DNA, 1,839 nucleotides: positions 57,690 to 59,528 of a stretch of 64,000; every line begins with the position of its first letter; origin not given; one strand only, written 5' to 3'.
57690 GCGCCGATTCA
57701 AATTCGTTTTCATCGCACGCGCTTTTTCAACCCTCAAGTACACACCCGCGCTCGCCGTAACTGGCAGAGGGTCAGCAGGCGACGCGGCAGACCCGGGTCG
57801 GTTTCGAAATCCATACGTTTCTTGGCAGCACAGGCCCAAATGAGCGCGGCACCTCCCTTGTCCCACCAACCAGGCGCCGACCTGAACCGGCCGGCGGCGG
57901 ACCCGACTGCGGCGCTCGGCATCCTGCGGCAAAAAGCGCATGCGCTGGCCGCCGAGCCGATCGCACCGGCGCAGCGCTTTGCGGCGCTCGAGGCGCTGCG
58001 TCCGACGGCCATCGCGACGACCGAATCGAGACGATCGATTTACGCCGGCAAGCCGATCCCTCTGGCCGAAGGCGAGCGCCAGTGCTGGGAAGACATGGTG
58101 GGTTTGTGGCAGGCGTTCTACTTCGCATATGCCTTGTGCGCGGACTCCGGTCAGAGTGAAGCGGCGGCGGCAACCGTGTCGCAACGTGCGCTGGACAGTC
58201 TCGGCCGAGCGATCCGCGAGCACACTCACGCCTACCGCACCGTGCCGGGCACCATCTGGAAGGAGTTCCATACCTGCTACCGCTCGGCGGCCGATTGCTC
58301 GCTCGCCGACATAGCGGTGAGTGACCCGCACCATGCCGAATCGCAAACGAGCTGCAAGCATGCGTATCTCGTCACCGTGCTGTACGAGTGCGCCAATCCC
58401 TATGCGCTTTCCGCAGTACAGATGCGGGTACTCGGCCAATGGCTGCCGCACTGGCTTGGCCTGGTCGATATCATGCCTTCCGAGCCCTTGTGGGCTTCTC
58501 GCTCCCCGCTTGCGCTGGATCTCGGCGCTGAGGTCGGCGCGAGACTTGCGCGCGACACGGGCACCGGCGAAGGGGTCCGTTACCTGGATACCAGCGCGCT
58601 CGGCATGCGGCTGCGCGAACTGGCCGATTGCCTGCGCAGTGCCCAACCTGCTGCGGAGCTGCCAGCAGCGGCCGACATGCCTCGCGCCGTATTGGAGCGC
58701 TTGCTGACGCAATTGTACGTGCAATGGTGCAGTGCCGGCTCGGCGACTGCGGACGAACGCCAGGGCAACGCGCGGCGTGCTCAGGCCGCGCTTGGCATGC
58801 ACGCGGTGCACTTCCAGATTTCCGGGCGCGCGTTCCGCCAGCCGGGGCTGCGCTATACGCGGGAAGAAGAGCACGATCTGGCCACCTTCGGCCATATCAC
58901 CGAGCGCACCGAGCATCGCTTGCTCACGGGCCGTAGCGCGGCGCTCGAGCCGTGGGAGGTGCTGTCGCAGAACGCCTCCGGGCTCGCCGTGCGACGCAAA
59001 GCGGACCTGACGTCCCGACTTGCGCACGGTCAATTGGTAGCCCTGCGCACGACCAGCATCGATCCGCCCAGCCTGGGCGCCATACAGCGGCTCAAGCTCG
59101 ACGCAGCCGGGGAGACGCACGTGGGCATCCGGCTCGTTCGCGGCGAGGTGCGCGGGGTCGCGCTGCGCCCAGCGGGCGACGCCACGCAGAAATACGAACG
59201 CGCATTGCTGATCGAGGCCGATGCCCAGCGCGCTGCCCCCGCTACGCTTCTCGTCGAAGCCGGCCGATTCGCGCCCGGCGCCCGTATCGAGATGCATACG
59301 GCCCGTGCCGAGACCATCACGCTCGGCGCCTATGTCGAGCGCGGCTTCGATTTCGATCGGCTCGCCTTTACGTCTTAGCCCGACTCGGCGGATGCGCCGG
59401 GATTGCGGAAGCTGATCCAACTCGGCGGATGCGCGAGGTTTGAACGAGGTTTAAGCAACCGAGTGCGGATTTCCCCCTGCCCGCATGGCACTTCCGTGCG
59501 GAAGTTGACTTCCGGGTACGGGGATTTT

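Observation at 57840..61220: Tandem pair of uncharacterised ~515-aa paralogues with a PilZ-like C-terminus: one motif-bearing, one degenerate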

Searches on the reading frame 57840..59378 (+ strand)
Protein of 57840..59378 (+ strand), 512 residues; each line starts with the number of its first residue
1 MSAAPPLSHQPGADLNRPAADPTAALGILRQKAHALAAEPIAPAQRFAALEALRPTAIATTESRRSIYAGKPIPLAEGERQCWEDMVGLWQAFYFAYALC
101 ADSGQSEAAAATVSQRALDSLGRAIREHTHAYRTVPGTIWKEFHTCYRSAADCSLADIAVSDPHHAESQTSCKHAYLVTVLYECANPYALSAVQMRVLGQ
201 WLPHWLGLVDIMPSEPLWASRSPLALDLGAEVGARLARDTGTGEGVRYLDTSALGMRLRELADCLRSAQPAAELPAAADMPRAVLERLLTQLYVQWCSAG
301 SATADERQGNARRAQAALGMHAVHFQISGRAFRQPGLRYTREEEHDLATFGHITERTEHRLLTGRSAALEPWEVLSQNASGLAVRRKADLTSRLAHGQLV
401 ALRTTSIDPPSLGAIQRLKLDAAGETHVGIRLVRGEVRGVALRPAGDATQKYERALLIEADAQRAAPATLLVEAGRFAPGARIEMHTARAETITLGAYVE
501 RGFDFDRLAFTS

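Call 3: search_protein_families(library=pfam, proteins=[window:57840-59378:+], max_evalue=1)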
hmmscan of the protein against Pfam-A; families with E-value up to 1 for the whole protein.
window:57840-59378:+ (512 aa): 0 families

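Call 4: search_protein_families(library=ncbifam, proteins=[window:57840-59378:+], max_evalue=1)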
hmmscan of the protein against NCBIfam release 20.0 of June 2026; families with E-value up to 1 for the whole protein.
window:57840-59378:+ (512 aa): 0 families

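Call 6: find_homologous_proteins(query=window:57840-59378:+)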
Query window:57840-59378:+ (512 aa): 79 proteins with E <= 0.001 among 8000 candidates.
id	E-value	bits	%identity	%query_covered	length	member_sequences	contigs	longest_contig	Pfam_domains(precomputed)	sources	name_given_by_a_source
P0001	0.0e+0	1079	96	99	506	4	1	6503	PF27125.1,PF27104.1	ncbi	ncbi:MAG: hypothetical protein ACREUZ_00400 [Burkholderiales bacterium]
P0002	5.9e-285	964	86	100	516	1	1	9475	PF27125.1,PF27104.1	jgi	jgi:hypothetical protein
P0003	3.8e-284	961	84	100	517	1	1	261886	PF27125.1,PF27104.1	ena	-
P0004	8.1e-268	907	80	100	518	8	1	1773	PF27125.1,PF27104.1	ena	-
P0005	1.4e-263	893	79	99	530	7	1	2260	PF27125.1,PF27104.1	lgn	-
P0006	3.1e-259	879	79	99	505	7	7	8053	PF27104.1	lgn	-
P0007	1.1e-255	867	76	100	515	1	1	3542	PF27125.1,PF27104.1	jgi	jgi:hypothetical protein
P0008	2.3e-239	813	86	83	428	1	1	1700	PF27125.1,PF27104.1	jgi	jgi:hypothetical protein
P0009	2.6e-217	741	70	92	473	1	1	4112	PF27125.1,PF27104.1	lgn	-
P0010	3.3e-217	740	68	97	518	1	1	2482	PF27125.1,PF27104.1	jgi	jgi:hypothetical protein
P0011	3.7e-215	733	69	97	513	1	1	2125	PF27125.1,PF27104.1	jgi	jgi:hypothetical protein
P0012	1.1e-210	719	66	92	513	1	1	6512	PF27125.1,PF27104.1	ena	-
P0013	4.3e-209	713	66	92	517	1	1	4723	PF27125.1,PF27104.1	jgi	jgi:hypothetical protein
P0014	1.4e-196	672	66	92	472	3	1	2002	PF27125.1,PF27104.1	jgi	jgi:hypothetical protein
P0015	4.4e-195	667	72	82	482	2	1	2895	PF27104.1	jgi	jgi:hypothetical protein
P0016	3.4e-192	658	62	94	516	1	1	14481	PF27125.1,PF27104.1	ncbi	-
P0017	9.7e-191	653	61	97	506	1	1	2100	PF27125.1,PF27104.1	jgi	jgi:hypothetical protein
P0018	5.1e-190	651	62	97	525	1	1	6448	PF27125.1,PF27104.1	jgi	jgi:hypothetical protein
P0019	8.8e-185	633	59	97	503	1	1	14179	PF27125.1,PF27104.1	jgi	-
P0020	1.1e-183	630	58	97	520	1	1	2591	PF27104.1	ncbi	-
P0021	3.7e-181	621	59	97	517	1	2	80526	PF27125.1,PF27104.1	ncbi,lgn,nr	ncbi:MAG: hypothetical protein IT531_23965 [Burkholderiales bacterium]|nr:hypothetical protein [Burk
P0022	2.7e-180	619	58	96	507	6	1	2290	PF27125.1,PF27104.1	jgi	jgi:hypothetical protein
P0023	2.8e-178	612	57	97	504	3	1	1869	PF27104.1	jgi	jgi:hypothetical protein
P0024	1.2e-177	610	56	99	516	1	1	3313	PF27125.1,PF27104.1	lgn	-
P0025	3.1e-173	595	54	100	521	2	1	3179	PF27125.1,PF27104.1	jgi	jgi:cyclic-di-GMP-binding protein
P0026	2.0e-167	576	56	96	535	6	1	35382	PF27125.1,PF27104.1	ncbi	-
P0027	2.3e-167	576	55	98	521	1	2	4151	PF27125.1,PF27104.1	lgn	-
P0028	1.2e-166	573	56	95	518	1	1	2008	PF27104.1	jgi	jgi:hypothetical protein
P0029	2.6e-165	569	54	97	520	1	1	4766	PF27104.1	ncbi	-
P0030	9.5e-165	567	54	97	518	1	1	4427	PF27125.1,PF27104.1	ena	-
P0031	4.1e-164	565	55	96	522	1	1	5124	PF27125.1,PF27104.1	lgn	-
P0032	6.5e-164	564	54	97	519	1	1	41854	PF27125.1,PF27104.1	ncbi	-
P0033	1.4e-161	557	56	92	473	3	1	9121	PF27125.1,PF27104.1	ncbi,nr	ncbi:MAG: hypothetical protein EHM59_06625 [Betaproteobacteria bacterium]|nr:MAG: hypothetical prote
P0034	1.7e-160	553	52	97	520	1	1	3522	PF27125.1,PF27104.1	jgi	jgi:hypothetical protein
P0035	5.8e-160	551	54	94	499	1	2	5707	PF27125.1,PF27104.1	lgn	-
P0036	8.5e-160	551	53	96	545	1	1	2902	PF27125.1,PF27104.1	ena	-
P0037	1.0e-159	551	52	96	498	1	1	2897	PF27125.1,PF27104.1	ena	-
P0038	3.1e-159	549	54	97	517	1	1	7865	PF27125.1,PF27104.1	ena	-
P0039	3.0e-158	546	54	96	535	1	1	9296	PF27125.1,PF27104.1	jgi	-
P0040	3.6e-158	546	52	99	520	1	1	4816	PF27125.1,PF27104.1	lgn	-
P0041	3.8e-158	545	52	97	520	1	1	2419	PF27125.1,PF27104.1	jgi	jgi:hypothetical protein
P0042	5.4e-158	545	52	100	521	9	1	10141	PF27104.1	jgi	jgi:hypothetical protein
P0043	7.2e-158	545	51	96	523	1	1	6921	PF27125.1,PF27104.1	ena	-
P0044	1.7e-157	543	54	91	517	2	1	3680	PF27125.1,PF27104.1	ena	-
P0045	5.4e-157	542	53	97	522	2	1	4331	PF27104.1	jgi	jgi:hypothetical protein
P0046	2.0e-155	536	53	96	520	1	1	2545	PF27125.1,PF27104.1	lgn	-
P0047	1.7e-154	533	52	96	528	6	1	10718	PF27125.1,PF27104.1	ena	-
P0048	1.1e-153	531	51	96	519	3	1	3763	PF27104.1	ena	-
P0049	2.7e-153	529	51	100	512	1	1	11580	PF27104.1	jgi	-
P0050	3.9e-152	526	55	93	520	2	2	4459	PF27125.1,PF27104.1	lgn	-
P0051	4.7e-152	525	51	92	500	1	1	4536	PF27125.1,PF27104.1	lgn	-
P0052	6.8e-151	522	52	95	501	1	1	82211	PF27125.1,PF27104.1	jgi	jgi:hypothetical protein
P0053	3.2e-150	519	52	97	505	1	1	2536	PF27104.1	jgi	jgi:hypothetical protein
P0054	3.5e-150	519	52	96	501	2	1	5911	PF27125.1,PF27104.1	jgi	-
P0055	1.6e-149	517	50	95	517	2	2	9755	PF27125.1,PF27104.1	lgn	-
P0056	1.9e-149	517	52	95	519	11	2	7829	PF27125.1,PF27104.1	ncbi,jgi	jgi:hypothetical protein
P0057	3.7e-149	516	52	96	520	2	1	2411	PF27125.1,PF27104.1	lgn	-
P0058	4.9e-148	512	52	96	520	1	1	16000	PF27125.1,PF27104.1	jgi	-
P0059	6.4e-148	512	50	95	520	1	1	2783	PF27125.1,PF27104.1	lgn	-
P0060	4.9e-147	509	55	85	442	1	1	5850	PF27125.1,PF27104.1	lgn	-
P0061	4.7e-145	502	51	95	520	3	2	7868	PF27125.1,PF27104.1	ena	-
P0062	9.3e-144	498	51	95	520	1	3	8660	PF27125.1,PF27104.1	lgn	-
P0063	2.3e-134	467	47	96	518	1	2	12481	PF27125.1,PF27104.1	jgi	jgi:hypothetical protein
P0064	1.0e-123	432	48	93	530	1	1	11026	PF27125.1,PF27104.1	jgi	-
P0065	1.6e-119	418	45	96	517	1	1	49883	PF27125.1,PF27104.1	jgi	-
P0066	6.7e-119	416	62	62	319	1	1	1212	PF27125.1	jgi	jgi:hypothetical protein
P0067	4.2e-115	403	43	99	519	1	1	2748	PF27125.1,PF27104.1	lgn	-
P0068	1.2e-112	395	52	74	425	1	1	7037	PF27104.1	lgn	-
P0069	2.9e-112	394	43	94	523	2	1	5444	PF27125.1,PF27104.1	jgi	jgi:hypothetical protein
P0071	5.4e-109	383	53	67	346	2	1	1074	PF27125.1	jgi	jgi:hypothetical protein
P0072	1.9e-106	375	65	56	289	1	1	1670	PF27125.1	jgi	jgi:hypothetical protein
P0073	1.8e-102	362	56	62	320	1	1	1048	PF27125.1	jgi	jgi:hypothetical protein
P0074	4.6e-85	304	70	39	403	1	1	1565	PF27125.1,PF13671.13,PF01202.29,PF13238.13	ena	-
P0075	1.8e-84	302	38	96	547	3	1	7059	PF27125.1,PF27104.1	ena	-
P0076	3.9e-82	295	37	92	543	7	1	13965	PF27125.1,PF27104.1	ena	-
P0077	5.0e-82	294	36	96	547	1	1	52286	PF27125.1,PF27104.1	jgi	jgi:hypothetical protein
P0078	1.1e-76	277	36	92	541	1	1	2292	PF27125.1,PF27104.1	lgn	-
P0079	6.4e-74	268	35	95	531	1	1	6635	PF27125.1,PF27104.1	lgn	-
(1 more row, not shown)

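Call 7: search_solved_structures(query=window:57840-59378:+, max_evalue=10)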
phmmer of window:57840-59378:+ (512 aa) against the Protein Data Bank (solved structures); distinct sequences matched with E-value up to 10: 1.
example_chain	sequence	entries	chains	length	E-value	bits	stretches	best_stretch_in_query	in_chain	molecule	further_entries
5u3h_A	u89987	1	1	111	0.25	13.3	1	266-306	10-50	HMWP2 nonribosomal peptide synthetase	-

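Call 16: find_encoding_contigs(protein=P0003, flank=10000, max_places=2)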
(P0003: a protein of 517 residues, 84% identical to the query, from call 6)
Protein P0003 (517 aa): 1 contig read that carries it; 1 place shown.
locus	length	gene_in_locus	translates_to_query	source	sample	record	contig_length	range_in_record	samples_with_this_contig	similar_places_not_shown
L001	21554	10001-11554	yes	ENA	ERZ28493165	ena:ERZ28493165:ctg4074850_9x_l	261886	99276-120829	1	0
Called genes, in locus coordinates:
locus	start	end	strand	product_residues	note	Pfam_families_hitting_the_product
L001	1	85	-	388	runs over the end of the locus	PF13609:Porin_4, PF00267:Porin_1 (faint)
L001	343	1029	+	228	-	-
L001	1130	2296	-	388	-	PF13609:Porin_4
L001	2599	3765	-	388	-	PF13609:Porin_4, PF00267:Porin_1 (faint)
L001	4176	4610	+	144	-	-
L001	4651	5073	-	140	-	-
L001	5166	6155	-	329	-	PF00248:Aldo_ket_red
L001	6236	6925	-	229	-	PF01557:FAA_hydrolase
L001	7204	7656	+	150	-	PF09335:VTT_dom (weak)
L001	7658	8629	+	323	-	PF00005:ABC_tran, PF08352:oligo_HPY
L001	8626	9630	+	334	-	PF00005:ABC_tran, PF08352:oligo_HPY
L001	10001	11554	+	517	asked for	PF27104:FimW_N, PF27125:FimW_C (weak)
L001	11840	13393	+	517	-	PF27104:FimW_N, PF27125:FimW_C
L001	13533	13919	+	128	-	PF06155:GBBH-like_N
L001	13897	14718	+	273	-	PF01209:Ubie_methyltran, PF13489:Methyltransf_23, PF13847:Methyltransf_31, PF08241:Methyltransf_11, PF08242:Methyltransf_12, PF13649:Methyltransf_25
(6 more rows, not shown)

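Call 17: find_encoding_contigs(protein=P0077, flank=10000, max_places=2)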
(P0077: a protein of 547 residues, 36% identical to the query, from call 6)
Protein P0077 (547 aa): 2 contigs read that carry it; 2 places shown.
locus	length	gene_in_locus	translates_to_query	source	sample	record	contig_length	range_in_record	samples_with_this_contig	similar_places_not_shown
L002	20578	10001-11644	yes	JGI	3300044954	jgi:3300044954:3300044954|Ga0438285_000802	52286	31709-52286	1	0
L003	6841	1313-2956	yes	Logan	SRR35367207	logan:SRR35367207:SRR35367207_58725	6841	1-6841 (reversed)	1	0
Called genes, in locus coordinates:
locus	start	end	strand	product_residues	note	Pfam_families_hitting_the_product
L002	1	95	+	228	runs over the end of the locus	PF00392:GntR, PF07729:FCD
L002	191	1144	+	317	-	PF20229:ChrB_N (weak), PF09828:ChrB_C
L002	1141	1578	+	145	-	PF09828:ChrB_C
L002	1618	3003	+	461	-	PF02417:Chromate_transp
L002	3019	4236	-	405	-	PF02515:CoA_transf_3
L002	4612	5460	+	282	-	PF00581:Rhodanese, PF09828:ChrB_C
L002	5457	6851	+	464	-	PF02417:Chromate_transp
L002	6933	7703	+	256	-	PF03737:RraA-like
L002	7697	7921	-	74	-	-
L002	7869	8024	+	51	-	-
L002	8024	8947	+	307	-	PF03401:TctC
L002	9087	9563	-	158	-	PF00582:Usp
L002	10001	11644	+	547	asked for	PF27104:FimW_N, PF27125:FimW_C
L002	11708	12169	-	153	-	PF07883:Cupin_2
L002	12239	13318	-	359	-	PF04909:Amidohydro_2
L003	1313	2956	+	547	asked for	PF27104:FimW_N, PF27125:FimW_C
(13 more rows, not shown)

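Call 23: find_related_loci(query=A1, collection=genome_contigs, flank=8000)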
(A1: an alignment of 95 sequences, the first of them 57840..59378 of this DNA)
Query A1 (512 aa) in genome_contigs; peptide patterns used: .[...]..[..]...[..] (x = any residue, [..] = any of these).
10 stretches matched a pattern; 5 encode a relative of the query (tblastn E <= 1e-3); 5 distinct loci.
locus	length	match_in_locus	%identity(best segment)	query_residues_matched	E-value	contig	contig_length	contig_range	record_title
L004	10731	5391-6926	96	1-512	0e+0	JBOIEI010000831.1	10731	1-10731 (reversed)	MAG: Burkholderiales bacterium isolate SC-S_metawrap_bin.91 k127_6288762, whole genome shotgun sequence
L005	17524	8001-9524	79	1-512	0e+0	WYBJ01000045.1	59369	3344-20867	MAG: Burkholderiaceae bacterium isolate AOB1 k127_82523, whole genome shotgun sequence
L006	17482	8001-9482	59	15-510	0e+0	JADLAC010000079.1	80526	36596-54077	MAG: Burkholderiales bacterium isolate SJ103 c_000001613440, whole genome shotgun sequence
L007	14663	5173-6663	56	17-510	2e-175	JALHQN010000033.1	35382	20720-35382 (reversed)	MAG: Burkholderiales bacterium isolate bin.9 c_000000005537, whole genome shotgun sequence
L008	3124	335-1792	52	24-508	3e-164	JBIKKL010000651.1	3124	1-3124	MAG: Burkholderiales bacterium isolate ME2014-07-24_3300043772_group5_bin326 Rohwer_bin2396_scaffold_79668_c1, whole gen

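Call 26: predict_structure(alignment_id=A1)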
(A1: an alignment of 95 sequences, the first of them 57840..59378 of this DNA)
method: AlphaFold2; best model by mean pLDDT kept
length: 512 residues; sequences in the alignment: 95
mean_pLDDT: 88.5   pTM: 0.88
mean pLDDT of the five models: 88.5, 88.5, 88.2, 87.7, 87.7
residues with pLDDT >= 90: 366; 70-90: 90; 50-70: 36; < 50: 20
segments of 3 or more residues with pLDDT < 50: 1-19
pLDDT, mean of each block of 10 residues (from residue 1): 33 43 82 96 96 96 95 96 97 97 88 97 98 97 98 96 78 97 96 95 93 86 90 91 92 95 94 89 92 87 58 92 90 79 74 64 69 90 92 95 89 96 94 94 91 95 92 96 93 95 96 92
secondary structure, 60 per line:
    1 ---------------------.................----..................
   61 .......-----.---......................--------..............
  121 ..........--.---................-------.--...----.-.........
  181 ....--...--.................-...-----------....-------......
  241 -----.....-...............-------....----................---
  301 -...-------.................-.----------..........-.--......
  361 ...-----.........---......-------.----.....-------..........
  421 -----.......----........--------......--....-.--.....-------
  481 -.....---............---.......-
elements in order: H22-38 H43-67 H77-98 H107-130 H137-152 H172-184 H192-208 E210-212 E224-227 H237-240 E246-250 H252-266 H274-277 H282-297 E312-318 H319-328 H341-350 H355-363 E369-377 E381-386 E399-403 E411-420 E426-432 E437-444 E453-458 E469-473 E482-486 E490-501 E505-511

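Call 30: fold_search(model_id=the predicted structure, library=pdb)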
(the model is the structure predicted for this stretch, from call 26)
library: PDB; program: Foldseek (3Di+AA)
matches with E <= 10: 240; with E <= 0.001: 0
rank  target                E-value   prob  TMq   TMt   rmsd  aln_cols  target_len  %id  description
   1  4p00_A                7.7e-03  0.82  0.16  0.11  21.9       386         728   10  Bacterial Cellulose Synthase in complex with cyclic-di-GMP and UDP (released 2014-04-09)
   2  4hg6_A                1.0e-02  0.63  0.14  0.10  19.3       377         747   11  Structure of a cellulose synthase - cellulose translocation intermediate (released 2012-12-19)
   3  9fnn_A                1.9e-02  0.63  0.14  0.09  20.2       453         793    9  Cryo-EM structure of the c-di-GMP-saturated 'crown'less Bcs macrocomplex for cellulose secretion in E. coli (released 2024-10-16)
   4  5vx6_A                2.6e-02  0.54  0.10  0.22  14.4       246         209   10  Structure of Bacillus subtilis Inhibitor of motility (MotI/DgrA) (released 2017-11-22)
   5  7qx5                  4.9e-02  0.12  0.15  0.12  25.4       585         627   10  mosquitocidal Cry11Aa-Y449F determined at pH 7 from naturally-occurring nanocrystals by Serial femtosecond crystallograp (released 2022-07-27)
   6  1dlc                  6.0e-02  0.11  0.14  0.13  25.4       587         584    9  CRYSTAL STRUCTURE OF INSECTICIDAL DELTA-ENDOTOXIN FROM BACILLUS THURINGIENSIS AT 2.5 ANGSTROMS RESOLUTION (released 1994-09-30)
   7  9b8v_E                6.3e-02  0.28  0.14  0.09  20.8       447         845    9  AlphaFold2 informed cryo-EM model of the E. coli cellulose synthase BcsAG3B6 complex (released 2025-02-19)
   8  7ear                  6.3e-02  0.08  0.12  0.11  24.9       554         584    9  A positively charged mutant Cry3Aa endotoxin (released 2021-04-28)
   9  3eb7_A                1.3e-01  0.08  0.13  0.12  26.0       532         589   10  Crystal Structure of Insecticidal Delta-Endotoxin Cry8Ea1 from Bacillus Thuringiensis at 2.2 Angstroms Resolution (released 2008-09-16)
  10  8w7n                  1.3e-01  0.08  0.14  0.08  25.4       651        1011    9  Crystal structure of the in-cell Cry1Aa purified from Bacillus thuringiensis (released 2024-03-06)
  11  7r1e_B                1.4e-01  0.09  0.14  0.12  25.4       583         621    8  Mosquitocidal Cry11Ba determined at pH 10.4 from naturally-occurring nanocrystals by Serial femtosecond crystallograph (released 2022-07-27)
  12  9fp0_A                1.5e-01  0.20  0.12  0.08  21.8       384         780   11  Cryo-EM structure of the 'crown'less Bcs macrocomplex for E. coli cellulose secretion in non-saturating c-di-GMP (loca (released 2024-10-16)
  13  9n9j_P2               2.0e-01  0.08  0.13  0.11  22.1       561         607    8  Structure of a GRP94 folding intermediate engaged with a CCDC134- and FKBP11-bound secretory translocon (released 2025-11-19)
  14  2rde_B                2.0e-01  0.51  0.11  0.23  12.1       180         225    8  Crystal structure of VCA0042 complexed with c-di-GMP (released 2007-10-30)
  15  7y84_C                2.0e-01  0.44  0.15  0.12  15.1       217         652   10  CryoEM structure of type III-E CRISPR Craspase gRAMP-crRNA in complex with TPR-CHAT protease (released 2022-12-14)
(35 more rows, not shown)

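Call 33: search_protein_representatives(alignment_id=A1)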
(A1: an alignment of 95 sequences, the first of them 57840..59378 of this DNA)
Query: 95 sequences, 528 profile positions. Proteins with E-value up to 0.001 (for the whole library): 5581; up to 1e-10: 4123; up to 1e-30: 1582. The best 150 are listed.
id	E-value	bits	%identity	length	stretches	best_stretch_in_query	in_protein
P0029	1.4e-224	763.0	-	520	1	1-527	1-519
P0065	4.2e-196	669.0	-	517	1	27-527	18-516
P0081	5.0e-192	655.6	-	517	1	1-527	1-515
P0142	4.8e-189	645.7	-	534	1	1-524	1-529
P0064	1.2e-187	641.1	-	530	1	5-527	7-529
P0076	5.4e-179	612.6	-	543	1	5-526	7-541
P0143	1.6e-170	584.6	-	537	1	9-526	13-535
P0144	1.6e-170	584.6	-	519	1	11-525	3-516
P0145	3.0e-168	577.1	-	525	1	2-523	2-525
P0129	1.3e-167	575.0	-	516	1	3-527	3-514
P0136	1.3e-161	555.2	-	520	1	1-526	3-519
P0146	2.2e-161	554.4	-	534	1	6-527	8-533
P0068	1.3e-149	515.6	-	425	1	17-410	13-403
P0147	6.9e-148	509.9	-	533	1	12-526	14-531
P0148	7.1e-145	500.0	-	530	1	11-527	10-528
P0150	9.3e-139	479.8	-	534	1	3-527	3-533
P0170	1.2e-121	423.3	-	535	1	12-527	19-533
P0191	8.3e-112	390.8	-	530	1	5-526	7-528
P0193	3.1e-111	388.9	-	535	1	12-527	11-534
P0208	7.1e-107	374.6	-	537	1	12-526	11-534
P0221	4.4e-105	368.7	-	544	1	9-525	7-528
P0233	1.1e-100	354.2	-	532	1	13-527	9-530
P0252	7.4e-97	341.5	-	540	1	23-526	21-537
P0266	1.1e-93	331.0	-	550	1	13-525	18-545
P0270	3.7e-93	329.3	-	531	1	8-527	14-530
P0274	9.7e-93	327.9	-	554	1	8-527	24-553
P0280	1.6e-91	323.9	-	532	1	13-527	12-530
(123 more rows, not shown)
